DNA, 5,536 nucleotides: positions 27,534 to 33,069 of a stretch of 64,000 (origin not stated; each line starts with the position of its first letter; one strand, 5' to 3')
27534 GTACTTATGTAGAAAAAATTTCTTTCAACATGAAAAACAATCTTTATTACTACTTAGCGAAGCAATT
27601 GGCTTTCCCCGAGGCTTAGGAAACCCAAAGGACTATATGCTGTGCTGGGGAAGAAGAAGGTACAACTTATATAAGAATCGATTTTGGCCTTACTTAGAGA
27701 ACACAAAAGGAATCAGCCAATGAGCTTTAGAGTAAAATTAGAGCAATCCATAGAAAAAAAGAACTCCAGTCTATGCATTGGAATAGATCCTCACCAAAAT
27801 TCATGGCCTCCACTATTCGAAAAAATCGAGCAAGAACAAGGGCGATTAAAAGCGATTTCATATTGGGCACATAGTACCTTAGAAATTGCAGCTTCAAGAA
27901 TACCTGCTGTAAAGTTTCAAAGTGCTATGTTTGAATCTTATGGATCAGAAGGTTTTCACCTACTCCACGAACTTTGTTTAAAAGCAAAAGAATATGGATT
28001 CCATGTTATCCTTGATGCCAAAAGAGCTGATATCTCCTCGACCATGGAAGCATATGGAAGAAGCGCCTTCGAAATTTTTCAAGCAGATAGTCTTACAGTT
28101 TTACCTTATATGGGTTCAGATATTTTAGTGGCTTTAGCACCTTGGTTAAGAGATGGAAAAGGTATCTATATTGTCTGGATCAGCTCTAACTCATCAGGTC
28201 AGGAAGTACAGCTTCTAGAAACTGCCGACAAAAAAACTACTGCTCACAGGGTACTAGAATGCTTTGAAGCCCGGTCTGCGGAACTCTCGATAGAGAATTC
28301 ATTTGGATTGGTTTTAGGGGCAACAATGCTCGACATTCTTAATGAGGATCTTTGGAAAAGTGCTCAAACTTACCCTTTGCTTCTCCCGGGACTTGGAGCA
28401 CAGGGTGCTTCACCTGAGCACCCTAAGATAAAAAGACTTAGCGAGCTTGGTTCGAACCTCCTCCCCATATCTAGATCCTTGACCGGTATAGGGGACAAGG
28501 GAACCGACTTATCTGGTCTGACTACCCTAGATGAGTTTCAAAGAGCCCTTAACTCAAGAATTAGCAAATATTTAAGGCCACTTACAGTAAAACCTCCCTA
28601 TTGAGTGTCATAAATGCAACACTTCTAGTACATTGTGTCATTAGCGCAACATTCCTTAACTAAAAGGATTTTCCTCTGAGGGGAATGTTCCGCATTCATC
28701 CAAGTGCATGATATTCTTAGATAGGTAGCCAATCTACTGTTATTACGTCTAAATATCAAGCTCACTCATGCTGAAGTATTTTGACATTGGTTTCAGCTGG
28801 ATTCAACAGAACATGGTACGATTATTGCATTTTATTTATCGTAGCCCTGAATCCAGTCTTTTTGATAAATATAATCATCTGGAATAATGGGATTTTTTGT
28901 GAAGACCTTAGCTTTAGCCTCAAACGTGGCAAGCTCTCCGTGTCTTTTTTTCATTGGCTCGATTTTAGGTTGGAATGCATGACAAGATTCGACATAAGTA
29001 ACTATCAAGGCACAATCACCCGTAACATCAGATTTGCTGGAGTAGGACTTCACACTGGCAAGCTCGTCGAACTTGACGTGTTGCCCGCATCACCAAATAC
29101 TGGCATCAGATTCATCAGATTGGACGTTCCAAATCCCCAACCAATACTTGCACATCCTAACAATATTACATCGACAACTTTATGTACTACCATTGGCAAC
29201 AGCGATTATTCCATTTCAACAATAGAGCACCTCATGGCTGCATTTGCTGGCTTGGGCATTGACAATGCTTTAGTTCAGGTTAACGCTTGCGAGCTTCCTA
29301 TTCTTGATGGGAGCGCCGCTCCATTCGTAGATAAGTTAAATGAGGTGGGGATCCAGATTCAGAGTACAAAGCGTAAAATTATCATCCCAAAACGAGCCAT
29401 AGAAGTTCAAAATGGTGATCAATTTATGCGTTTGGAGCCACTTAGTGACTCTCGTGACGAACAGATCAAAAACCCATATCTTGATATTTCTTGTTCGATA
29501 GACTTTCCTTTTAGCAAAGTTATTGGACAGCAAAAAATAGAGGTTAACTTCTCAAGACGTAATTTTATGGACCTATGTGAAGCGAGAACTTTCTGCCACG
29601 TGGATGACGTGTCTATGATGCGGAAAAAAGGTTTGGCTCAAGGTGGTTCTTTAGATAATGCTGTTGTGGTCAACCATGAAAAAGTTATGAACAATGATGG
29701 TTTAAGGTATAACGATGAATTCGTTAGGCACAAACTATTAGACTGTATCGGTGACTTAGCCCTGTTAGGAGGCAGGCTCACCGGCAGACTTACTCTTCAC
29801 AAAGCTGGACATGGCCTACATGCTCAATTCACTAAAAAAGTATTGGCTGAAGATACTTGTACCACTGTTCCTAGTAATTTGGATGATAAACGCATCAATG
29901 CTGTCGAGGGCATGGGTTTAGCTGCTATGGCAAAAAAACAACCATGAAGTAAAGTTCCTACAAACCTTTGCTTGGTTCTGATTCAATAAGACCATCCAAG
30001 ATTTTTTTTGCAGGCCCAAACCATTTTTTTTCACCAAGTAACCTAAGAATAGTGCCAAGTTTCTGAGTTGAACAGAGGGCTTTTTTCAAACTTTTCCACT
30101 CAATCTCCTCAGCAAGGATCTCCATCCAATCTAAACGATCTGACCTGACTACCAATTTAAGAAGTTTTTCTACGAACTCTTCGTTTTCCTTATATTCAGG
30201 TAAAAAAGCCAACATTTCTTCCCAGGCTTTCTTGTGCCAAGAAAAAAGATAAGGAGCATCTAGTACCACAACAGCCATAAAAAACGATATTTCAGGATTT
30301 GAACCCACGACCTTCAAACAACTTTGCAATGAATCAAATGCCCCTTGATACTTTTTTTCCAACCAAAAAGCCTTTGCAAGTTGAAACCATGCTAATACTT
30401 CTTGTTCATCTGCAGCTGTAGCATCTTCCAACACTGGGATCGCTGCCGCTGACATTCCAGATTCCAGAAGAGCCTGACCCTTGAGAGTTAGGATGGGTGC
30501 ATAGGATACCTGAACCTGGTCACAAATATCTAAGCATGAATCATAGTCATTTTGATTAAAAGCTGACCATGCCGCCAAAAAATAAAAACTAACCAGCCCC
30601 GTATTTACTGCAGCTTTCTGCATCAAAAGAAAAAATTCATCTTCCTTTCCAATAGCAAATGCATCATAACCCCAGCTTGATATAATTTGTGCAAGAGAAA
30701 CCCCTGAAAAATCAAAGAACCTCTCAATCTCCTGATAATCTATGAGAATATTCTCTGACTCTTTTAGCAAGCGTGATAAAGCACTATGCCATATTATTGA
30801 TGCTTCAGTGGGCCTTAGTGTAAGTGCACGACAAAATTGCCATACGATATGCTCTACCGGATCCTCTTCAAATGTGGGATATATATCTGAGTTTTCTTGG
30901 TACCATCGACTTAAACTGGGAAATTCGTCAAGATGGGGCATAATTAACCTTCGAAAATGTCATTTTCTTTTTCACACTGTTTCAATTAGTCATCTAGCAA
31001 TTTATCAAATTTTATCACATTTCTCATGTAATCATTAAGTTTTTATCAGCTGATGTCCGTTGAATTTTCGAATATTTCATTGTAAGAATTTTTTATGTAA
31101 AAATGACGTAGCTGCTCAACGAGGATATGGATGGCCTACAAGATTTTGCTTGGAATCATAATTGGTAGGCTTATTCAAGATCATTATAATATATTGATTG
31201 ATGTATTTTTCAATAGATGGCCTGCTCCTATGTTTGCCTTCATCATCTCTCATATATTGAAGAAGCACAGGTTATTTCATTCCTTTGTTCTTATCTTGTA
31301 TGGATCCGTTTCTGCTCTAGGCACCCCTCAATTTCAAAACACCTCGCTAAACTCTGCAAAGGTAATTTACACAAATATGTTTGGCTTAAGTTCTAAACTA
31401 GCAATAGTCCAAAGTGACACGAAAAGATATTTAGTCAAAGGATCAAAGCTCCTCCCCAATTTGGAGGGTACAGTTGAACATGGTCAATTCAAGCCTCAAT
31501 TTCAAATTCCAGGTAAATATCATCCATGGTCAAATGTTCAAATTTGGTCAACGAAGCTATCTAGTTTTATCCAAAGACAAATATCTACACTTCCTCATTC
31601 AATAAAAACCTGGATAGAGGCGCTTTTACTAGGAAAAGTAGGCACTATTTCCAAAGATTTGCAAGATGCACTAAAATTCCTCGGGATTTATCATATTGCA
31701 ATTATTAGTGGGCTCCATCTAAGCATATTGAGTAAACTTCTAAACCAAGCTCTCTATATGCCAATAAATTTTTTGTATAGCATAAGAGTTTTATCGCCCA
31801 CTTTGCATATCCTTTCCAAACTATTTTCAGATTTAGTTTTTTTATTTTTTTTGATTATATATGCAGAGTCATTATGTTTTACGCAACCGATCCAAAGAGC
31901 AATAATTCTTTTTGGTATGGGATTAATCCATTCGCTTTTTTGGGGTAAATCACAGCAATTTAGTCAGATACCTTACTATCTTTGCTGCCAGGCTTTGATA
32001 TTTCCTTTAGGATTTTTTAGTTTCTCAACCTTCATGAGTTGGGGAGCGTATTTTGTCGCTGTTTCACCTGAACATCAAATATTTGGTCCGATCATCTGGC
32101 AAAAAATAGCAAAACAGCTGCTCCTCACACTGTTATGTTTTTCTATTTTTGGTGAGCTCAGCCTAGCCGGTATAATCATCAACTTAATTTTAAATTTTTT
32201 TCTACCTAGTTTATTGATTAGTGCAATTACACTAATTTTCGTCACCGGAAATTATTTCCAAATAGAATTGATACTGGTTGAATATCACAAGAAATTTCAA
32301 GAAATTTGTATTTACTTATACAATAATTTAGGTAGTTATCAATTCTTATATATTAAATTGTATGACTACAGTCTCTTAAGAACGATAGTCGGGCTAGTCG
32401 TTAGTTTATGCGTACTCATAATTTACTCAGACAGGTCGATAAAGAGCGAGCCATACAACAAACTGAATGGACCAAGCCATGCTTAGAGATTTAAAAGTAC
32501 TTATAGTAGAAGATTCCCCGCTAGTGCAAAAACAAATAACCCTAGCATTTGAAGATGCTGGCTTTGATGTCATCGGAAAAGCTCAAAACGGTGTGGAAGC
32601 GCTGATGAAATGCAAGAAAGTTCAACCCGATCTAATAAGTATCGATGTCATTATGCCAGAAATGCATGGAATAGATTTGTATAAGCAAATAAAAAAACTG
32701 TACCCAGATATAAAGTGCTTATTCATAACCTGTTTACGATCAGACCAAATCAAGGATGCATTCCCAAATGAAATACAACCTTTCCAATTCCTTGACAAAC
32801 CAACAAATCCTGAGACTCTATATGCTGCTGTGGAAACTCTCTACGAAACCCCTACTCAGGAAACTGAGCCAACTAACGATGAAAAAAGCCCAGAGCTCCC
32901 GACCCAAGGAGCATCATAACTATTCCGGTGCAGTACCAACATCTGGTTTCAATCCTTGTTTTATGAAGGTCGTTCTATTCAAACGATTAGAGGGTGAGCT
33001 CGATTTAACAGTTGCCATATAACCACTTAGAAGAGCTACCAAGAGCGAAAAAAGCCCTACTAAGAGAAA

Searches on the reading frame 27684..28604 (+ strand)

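Call 15: search_protein_families(library=pfam, proteins=[window:27684-28604:+], max_evalue=0.00001)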
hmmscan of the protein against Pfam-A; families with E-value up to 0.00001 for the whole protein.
window:27684-28604:+ (306 aa): 1 family
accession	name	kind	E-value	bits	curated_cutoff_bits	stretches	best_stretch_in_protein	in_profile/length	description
PF00215.30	OMPdecase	-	5e-19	69.5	27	1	30-271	3-213/221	Orotidine 5'-phosphate decarboxylase / HUMPS family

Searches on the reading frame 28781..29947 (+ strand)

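Call 15: search_protein_families(library=pfam, proteins=[window:28781-29947:+], max_evalue=0.00001)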
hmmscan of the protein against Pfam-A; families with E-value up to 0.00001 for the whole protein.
window:28781-29947:+ (388 aa): 1 family
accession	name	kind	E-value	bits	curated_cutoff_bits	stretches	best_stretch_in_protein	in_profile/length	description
PF03331.19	LpxC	-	2.2e-94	316.4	27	1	76-355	1-267/268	UDP-3-O-acyl N-acetylglycosamine deacetylase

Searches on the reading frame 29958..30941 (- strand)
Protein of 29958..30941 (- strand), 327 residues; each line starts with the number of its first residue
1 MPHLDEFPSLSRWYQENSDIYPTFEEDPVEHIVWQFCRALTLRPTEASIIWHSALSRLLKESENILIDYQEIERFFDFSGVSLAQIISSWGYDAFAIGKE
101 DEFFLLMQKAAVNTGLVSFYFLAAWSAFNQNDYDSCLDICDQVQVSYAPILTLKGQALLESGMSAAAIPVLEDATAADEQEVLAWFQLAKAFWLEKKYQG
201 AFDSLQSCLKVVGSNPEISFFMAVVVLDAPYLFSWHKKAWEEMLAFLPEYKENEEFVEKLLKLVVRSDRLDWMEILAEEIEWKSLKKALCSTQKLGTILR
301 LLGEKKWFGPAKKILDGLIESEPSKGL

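Call 15: search_protein_families(library=pfam, proteins=[window:29958-30941:-], max_evalue=0.00001)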
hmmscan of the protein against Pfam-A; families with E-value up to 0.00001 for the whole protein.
window:29958-30941:- (327 aa): 4 families
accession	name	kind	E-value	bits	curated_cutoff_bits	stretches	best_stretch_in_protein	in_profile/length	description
PF13432.12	TPR_16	-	7.8e-07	29.9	32.7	1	153-206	2-55/65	Tetratricopeptide repeat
PF13428.12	TPR_14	-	8.7e-07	29.5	23.5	0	152-191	5-44/44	Tetratricopeptide repeat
PF13181.12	TPR_8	-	3.2e-06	27.3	25.7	0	149-180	2-33/34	Tetratricopeptide repeat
PF07719.23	TPR_2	-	7.4e-06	26.1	27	0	183-210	2-29/34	Tetratricopeptide repeat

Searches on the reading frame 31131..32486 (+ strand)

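Call 15: search_protein_families(library=pfam, proteins=[window:31131-32486:+], max_evalue=0.00001)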
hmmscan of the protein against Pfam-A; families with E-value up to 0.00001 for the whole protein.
window:31131-32486:+ (451 aa): 1 family
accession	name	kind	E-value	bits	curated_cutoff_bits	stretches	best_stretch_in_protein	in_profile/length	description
PF03772.21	Competence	-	1e-13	51.8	23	1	165-430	1-264/270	Competence protein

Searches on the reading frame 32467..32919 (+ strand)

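Call 15: search_protein_families(library=pfam, proteins=[window:32467-32919:+], max_evalue=0.00001)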
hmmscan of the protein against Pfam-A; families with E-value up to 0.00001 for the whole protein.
window:32467-32919:+ (150 aa): 1 family
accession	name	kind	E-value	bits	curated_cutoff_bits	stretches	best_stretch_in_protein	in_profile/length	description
PF00072.30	Response_reg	-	6.9e-23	81.4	30.2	1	11-123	1-111/111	Response regulator receiver domain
